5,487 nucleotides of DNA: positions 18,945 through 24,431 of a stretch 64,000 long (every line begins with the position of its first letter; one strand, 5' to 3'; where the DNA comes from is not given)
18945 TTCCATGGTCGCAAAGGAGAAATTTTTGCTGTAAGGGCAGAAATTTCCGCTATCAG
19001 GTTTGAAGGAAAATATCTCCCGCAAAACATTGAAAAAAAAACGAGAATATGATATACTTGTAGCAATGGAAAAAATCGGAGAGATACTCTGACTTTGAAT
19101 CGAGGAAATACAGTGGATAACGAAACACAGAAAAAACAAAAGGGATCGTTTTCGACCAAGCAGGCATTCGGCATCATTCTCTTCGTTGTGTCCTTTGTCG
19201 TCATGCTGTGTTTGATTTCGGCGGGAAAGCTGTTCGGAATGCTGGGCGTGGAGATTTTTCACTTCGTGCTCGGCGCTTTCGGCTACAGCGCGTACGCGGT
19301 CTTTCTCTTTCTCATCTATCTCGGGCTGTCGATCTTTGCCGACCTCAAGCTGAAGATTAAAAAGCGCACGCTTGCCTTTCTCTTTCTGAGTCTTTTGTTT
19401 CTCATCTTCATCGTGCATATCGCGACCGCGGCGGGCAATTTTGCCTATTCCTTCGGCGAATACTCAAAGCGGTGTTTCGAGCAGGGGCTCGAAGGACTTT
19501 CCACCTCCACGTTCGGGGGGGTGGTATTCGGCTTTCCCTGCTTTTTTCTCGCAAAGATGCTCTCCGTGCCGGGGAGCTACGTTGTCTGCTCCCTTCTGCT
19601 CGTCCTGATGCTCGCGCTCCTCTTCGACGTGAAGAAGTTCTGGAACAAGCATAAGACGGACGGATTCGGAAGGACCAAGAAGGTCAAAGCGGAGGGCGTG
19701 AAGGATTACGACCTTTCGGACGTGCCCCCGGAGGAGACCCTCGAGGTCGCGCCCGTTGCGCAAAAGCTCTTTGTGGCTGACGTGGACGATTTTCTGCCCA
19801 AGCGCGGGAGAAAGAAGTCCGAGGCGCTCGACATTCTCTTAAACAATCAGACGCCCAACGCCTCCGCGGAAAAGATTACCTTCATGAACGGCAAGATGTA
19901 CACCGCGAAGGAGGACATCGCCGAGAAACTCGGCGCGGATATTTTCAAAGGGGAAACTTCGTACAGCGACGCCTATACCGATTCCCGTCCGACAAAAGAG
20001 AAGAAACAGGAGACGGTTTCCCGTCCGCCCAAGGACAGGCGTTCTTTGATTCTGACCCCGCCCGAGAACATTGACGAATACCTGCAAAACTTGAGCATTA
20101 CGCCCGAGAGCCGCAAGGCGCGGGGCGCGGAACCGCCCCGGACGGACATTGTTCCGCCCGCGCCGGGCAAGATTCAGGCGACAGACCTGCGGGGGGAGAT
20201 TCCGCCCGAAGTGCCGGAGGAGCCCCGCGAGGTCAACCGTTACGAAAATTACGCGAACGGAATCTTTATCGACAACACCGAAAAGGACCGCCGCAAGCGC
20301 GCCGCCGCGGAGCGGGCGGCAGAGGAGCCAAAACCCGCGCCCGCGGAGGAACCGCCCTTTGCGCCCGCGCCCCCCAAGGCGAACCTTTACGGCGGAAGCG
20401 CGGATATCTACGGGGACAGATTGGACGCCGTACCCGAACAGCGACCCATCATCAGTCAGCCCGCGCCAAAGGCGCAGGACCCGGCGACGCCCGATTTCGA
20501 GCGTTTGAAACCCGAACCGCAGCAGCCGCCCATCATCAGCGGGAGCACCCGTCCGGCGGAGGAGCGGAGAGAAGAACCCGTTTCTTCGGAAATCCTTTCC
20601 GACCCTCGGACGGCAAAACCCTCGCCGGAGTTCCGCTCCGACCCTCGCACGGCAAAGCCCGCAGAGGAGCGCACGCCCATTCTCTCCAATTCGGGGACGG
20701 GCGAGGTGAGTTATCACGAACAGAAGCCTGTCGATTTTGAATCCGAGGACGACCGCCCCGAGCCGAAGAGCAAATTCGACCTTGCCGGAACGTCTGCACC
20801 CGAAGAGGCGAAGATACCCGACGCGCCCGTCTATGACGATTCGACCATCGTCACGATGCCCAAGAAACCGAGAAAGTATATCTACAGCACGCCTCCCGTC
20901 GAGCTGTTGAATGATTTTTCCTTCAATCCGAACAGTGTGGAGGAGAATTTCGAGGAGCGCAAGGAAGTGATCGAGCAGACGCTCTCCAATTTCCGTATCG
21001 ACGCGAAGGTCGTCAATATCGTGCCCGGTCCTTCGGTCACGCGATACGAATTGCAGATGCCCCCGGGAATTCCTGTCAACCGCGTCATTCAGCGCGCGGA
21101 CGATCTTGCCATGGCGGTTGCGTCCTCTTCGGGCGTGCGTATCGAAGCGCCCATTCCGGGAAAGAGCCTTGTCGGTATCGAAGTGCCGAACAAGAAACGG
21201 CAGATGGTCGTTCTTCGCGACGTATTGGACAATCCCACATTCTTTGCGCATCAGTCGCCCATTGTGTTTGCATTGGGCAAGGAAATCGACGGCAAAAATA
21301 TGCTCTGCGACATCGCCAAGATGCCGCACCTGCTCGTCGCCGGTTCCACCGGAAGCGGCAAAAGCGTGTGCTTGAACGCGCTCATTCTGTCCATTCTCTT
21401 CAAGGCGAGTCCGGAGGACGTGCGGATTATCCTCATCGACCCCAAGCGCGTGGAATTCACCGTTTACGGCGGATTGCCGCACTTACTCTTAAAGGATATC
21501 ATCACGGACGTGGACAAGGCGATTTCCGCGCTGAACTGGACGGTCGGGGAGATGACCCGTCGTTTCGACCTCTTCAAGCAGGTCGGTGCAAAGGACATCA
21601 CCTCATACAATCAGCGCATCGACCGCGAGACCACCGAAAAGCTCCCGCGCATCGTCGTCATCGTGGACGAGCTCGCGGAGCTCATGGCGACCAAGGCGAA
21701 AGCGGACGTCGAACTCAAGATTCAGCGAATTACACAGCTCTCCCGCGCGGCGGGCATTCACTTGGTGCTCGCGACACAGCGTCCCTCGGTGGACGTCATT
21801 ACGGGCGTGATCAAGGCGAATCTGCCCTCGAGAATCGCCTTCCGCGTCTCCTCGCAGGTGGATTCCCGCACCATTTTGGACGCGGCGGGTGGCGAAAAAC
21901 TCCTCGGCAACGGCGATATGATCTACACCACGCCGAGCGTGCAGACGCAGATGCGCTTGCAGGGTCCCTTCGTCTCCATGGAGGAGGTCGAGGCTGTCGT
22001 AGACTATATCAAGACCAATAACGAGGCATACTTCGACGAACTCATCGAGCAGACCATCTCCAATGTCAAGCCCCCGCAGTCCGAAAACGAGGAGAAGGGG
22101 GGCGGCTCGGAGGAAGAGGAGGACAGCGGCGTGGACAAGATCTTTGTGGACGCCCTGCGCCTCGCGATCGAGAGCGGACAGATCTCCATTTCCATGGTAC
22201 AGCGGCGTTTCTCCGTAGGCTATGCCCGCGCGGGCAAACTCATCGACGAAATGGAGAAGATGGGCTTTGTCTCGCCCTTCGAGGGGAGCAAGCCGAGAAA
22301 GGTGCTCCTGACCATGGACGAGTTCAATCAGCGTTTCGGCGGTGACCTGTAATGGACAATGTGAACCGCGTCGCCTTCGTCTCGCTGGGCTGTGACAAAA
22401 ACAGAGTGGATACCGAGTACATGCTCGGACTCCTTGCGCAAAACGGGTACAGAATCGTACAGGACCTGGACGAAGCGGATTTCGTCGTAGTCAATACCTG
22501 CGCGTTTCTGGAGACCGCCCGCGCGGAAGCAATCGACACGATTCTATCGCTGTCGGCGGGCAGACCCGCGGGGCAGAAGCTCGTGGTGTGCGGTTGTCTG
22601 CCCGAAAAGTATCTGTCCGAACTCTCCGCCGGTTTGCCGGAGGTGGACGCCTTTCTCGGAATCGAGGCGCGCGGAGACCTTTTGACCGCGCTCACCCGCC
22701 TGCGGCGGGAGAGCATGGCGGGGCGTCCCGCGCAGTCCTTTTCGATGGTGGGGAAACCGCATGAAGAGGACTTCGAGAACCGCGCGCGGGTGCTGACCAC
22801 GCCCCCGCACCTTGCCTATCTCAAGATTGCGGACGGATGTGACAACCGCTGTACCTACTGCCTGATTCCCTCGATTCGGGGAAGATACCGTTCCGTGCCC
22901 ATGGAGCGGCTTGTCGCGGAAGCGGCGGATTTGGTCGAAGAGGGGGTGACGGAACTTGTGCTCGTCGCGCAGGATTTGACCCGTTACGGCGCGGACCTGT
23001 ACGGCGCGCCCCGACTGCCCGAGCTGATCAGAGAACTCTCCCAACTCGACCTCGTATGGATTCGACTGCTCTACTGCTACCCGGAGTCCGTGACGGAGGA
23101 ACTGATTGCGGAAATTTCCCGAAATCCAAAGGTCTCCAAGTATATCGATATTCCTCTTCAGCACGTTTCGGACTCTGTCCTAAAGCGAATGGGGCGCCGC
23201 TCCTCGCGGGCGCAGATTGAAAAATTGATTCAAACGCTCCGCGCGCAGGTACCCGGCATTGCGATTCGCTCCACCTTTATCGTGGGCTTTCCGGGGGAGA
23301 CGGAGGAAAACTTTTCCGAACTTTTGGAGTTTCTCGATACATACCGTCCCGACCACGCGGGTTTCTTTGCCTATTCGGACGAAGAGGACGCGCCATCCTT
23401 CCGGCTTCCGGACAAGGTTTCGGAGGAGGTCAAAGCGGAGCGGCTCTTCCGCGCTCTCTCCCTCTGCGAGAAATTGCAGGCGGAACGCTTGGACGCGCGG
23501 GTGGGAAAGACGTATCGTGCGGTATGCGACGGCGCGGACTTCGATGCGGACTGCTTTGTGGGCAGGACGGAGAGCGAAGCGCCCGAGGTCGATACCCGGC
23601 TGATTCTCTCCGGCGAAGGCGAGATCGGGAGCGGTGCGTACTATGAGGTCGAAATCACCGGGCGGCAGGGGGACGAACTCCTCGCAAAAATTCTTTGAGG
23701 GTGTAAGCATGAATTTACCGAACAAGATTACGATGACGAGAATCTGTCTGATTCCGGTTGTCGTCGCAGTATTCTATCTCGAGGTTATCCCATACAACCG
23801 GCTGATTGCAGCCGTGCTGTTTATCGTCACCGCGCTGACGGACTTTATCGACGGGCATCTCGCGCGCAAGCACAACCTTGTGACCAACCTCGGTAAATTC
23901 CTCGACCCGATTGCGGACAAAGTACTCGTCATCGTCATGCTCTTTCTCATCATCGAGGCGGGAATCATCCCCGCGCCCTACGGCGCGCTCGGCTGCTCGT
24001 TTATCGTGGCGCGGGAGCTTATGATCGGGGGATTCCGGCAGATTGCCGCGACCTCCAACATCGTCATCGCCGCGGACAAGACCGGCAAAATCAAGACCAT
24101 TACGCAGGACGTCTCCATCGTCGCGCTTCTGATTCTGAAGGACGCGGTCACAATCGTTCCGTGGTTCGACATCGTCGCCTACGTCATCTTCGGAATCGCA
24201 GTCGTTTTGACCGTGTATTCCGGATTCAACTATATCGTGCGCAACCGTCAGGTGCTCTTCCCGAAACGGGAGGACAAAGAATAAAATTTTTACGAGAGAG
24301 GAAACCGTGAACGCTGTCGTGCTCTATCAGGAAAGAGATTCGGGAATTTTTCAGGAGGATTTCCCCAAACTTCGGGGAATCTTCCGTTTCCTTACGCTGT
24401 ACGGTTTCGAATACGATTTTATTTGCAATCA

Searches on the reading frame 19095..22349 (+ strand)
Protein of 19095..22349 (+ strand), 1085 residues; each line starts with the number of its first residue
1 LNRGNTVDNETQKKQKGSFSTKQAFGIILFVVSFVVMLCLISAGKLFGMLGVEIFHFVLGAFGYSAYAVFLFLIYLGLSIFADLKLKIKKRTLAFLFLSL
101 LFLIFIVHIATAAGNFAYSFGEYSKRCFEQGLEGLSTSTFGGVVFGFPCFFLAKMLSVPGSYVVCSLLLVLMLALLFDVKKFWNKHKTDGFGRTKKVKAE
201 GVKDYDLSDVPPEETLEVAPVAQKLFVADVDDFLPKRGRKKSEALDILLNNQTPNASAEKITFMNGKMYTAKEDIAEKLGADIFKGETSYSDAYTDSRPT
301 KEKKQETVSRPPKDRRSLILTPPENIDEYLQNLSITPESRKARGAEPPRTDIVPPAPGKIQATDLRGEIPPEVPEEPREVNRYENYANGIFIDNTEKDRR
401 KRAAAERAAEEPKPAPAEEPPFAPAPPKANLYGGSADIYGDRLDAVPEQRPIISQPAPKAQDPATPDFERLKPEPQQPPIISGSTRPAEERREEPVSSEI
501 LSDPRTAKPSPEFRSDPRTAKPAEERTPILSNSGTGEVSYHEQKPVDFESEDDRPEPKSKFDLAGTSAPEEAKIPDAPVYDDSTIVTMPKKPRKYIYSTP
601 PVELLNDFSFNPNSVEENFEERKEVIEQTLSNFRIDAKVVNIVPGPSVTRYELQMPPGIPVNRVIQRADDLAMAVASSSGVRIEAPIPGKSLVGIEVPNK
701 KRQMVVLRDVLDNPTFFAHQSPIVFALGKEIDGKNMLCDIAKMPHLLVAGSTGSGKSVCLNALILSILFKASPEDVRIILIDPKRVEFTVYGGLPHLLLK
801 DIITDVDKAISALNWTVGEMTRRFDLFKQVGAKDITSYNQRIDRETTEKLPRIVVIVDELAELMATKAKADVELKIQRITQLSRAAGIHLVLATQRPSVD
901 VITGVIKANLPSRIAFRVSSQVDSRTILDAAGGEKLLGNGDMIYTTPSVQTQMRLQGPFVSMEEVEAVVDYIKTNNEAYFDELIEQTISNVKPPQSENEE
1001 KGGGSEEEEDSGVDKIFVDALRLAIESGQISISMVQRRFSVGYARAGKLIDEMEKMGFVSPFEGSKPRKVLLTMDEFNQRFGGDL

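Call 18: search_protein_families(library=pfam, proteins=[window:19095-22349:+])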
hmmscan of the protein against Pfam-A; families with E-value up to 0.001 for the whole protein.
window:19095-22349:+ (1085 aa): 6 families
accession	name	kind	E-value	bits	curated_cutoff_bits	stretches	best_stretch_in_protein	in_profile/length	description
PF01580.24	FtsK_SpoIIIE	-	3.7e-59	200.3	24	1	707-899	2-221/221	FtsK/SpoIIIE family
PF17854.6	FtsK_alpha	-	4.4e-27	94.7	22.9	1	600-699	2-101/101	FtsK alpha domain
PF09397.16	FtsK_gamma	-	1.9e-24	85.6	30.6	1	1014-1072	4-62/63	Ftsk gamma domain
PF12846.13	AAA_10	-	1.5e-05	24.6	27.5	0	742-785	20-59/362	AAA-like domain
PF01935.23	DUF87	-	0.00033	21.2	23.2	1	738-785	16-62/220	Helicase HerA, central domain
PF20703.3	nSTAND1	-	0.00056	20.1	27.1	1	732-894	22-159/379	Novel STAND NTPase 1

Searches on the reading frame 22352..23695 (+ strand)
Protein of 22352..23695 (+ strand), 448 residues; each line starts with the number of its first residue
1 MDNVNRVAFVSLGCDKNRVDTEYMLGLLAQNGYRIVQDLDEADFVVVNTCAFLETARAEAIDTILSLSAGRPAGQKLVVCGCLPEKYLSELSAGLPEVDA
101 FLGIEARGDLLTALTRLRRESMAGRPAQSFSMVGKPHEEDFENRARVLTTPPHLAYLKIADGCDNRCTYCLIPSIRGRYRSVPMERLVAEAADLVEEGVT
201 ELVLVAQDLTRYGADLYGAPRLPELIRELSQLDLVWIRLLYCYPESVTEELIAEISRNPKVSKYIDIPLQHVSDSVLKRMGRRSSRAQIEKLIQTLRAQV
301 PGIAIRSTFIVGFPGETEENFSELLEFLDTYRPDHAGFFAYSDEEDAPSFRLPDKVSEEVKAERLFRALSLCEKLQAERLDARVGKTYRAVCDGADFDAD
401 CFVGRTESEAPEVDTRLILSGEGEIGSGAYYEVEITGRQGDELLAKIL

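Call 18: search_protein_families(library=pfam, proteins=[window:22352-23695:+])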
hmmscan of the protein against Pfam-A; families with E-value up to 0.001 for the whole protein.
window:22352-23695:+ (448 aa): 3 families
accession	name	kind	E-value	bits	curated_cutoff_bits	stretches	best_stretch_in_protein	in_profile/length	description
PF00919.26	UPF0004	-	1.9e-25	89.1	27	1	6-103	1-98/98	Uncharacterized protein family UPF0004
PF04055.27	Radical_SAM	-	3.7e-24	86.2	29.5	1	159-328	3-166/166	Radical SAM superfamily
PF18693.7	TRAM_2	-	1.2e-12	48.3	27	1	384-447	1-62/63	TRAM domain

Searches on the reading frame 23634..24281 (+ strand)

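Call 18: search_protein_families(library=pfam, proteins=[window:23634-24281:+])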
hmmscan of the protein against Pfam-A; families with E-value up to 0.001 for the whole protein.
window:23634-24281:+ (216 aa): 1 family
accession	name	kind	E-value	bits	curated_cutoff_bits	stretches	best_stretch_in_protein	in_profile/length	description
PF01066.26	CDP-OH_P_transf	-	2.4e-38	132.3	22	1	26-194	1-151/152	CDP-alcohol phosphatidyltransferase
